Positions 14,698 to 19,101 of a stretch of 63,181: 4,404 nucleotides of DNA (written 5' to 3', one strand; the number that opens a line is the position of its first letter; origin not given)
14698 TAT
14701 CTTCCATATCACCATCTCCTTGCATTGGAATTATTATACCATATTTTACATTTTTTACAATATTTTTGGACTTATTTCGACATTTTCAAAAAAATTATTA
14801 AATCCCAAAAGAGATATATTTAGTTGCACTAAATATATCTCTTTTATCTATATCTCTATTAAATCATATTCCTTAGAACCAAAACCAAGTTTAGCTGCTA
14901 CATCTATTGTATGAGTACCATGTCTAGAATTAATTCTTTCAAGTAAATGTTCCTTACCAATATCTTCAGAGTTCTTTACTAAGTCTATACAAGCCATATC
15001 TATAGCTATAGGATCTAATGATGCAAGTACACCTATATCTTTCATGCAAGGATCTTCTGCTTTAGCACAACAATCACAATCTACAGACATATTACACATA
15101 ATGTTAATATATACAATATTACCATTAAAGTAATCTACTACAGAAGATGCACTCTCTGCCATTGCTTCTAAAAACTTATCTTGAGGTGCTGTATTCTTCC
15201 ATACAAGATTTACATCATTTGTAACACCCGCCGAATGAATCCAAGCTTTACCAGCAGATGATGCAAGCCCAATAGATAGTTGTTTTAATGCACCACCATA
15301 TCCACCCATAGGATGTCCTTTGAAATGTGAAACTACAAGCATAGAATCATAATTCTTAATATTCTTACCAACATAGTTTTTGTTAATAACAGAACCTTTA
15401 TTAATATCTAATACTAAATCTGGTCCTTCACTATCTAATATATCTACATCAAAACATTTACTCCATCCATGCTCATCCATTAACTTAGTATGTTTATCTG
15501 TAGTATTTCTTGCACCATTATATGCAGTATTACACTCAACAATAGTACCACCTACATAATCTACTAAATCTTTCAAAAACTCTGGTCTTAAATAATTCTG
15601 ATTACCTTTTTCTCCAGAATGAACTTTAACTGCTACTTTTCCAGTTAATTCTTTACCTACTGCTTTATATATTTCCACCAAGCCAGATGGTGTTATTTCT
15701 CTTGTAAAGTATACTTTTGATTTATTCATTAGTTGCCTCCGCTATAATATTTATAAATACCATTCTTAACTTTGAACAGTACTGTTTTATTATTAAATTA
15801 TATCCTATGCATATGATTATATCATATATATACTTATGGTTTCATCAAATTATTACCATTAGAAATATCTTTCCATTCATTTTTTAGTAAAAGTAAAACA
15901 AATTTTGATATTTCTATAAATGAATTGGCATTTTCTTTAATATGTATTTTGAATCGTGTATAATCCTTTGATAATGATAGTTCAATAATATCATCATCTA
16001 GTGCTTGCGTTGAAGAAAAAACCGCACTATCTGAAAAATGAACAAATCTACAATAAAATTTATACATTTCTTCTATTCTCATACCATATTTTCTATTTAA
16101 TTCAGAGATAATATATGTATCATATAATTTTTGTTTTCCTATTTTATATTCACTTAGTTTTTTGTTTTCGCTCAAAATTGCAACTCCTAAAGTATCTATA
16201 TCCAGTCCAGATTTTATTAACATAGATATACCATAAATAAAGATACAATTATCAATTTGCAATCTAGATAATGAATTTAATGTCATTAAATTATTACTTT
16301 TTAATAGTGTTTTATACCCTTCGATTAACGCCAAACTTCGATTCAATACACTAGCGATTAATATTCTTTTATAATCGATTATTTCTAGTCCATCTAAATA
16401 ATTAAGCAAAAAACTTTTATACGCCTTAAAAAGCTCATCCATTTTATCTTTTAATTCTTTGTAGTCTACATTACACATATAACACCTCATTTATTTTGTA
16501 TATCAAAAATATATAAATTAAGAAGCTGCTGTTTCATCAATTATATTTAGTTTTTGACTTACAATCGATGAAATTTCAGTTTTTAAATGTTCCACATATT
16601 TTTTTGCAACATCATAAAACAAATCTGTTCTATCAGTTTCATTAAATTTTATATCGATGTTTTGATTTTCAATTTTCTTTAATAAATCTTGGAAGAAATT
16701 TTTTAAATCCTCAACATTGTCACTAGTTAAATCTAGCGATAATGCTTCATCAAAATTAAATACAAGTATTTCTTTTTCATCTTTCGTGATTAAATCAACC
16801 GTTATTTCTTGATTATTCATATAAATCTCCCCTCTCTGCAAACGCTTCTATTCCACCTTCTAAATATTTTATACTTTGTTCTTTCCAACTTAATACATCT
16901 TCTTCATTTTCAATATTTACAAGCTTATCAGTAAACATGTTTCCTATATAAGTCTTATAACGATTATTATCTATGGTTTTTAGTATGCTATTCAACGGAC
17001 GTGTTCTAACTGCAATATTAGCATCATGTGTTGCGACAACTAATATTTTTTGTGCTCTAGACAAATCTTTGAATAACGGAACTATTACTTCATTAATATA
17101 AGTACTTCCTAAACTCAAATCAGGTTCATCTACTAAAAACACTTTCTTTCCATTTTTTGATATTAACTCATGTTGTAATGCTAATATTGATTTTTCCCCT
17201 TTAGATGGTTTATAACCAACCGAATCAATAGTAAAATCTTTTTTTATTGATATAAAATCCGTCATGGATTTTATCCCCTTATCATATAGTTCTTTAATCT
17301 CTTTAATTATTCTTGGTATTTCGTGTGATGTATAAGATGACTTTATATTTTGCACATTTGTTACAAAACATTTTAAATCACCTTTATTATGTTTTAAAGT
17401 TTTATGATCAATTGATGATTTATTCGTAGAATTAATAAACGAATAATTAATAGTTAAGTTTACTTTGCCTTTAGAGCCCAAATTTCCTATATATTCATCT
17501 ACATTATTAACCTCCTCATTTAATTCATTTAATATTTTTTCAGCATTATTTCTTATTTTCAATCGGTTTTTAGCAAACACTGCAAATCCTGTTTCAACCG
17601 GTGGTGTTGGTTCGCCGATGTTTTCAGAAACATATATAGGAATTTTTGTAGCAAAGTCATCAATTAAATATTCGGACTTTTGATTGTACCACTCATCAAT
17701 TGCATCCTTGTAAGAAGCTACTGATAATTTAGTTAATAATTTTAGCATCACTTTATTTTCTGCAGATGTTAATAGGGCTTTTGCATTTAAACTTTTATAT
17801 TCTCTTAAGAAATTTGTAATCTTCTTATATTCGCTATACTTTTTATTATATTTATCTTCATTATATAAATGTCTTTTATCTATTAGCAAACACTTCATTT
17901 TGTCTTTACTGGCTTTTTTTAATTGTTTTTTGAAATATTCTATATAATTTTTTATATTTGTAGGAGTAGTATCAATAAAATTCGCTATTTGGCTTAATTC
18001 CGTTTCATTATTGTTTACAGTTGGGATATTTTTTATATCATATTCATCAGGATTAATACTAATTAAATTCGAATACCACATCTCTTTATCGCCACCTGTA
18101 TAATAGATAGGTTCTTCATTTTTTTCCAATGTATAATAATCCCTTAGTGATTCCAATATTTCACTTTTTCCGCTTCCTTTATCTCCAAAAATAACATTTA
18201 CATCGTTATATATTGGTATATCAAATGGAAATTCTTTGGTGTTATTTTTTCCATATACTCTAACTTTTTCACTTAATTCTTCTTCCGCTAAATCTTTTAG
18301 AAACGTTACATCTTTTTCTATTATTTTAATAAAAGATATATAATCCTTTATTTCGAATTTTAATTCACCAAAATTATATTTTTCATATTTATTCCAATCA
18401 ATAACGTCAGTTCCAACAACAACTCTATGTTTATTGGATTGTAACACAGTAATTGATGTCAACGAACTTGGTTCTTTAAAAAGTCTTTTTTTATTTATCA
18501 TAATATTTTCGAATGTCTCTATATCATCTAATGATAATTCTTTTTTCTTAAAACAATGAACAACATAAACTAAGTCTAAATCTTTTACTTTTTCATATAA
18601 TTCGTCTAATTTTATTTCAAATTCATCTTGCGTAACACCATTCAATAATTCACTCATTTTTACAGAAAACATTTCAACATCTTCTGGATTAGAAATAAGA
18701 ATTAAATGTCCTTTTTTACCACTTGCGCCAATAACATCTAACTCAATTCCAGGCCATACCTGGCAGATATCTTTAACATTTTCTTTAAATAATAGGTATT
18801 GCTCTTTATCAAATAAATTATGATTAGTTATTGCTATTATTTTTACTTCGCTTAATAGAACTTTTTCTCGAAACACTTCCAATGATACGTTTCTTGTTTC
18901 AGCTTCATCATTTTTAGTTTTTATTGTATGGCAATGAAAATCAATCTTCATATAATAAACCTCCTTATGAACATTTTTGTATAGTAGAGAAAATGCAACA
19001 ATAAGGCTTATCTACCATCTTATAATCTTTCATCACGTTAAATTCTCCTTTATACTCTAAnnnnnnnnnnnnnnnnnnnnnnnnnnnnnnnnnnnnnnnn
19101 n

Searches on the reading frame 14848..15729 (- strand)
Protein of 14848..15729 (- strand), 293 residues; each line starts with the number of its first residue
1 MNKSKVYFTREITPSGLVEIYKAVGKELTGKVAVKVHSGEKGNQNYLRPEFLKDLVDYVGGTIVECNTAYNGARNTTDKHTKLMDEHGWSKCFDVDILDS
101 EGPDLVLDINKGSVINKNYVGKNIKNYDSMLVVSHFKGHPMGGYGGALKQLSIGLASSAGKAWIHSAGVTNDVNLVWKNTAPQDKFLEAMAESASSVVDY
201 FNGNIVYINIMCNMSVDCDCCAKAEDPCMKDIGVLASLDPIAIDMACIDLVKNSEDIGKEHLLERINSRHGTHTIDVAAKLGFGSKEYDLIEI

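Call 103: search_protein_families(library=pfam, proteins=[window:14848-15729:-], max_evalue=0.0001)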
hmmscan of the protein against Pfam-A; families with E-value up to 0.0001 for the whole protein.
window:14848-15729:- (293 aa): 1 family
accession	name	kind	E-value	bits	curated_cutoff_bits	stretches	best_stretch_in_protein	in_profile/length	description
PF04015.17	DUF362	-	7.8e-48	163.6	24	1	32-249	1-200/200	Domain of unknown function (DUF362)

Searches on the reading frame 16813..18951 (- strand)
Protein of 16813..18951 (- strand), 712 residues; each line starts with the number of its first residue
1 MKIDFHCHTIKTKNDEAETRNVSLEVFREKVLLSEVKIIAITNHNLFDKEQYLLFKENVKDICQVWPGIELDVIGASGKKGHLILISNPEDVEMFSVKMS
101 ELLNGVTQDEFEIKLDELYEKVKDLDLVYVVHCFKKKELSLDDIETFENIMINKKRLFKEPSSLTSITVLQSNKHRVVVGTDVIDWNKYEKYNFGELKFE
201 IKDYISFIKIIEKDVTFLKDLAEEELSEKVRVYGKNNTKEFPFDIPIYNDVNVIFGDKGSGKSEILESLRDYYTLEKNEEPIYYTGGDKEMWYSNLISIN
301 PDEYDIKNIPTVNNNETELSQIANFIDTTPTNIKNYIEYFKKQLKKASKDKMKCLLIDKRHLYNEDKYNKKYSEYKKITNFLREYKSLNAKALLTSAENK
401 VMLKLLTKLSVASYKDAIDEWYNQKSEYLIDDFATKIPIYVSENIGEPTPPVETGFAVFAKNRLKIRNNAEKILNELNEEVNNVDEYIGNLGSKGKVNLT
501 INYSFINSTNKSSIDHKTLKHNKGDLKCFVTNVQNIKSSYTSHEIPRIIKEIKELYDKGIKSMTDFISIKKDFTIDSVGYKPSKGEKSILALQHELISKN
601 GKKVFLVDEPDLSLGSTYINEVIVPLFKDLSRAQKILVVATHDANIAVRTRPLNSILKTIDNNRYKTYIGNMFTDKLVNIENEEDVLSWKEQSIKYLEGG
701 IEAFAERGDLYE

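Call 44: search_protein_families(library=pfam, proteins=[window:16813-18951:-], max_evalue=0.001)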
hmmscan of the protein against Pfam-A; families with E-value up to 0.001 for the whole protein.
window:16813-18951:- (712 aa): 2 families
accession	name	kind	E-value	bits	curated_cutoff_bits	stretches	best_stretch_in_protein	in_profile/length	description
PF13304.12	AAA_21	-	1.2e-06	29.2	27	1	251-646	1-302/304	AAA domain, putative AbiEii toxin, Type IV TA system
PF02463.25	SMC_N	-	1.4e-05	25.1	40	0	238-270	13-45/220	RecF/RecN/SMC N terminal domain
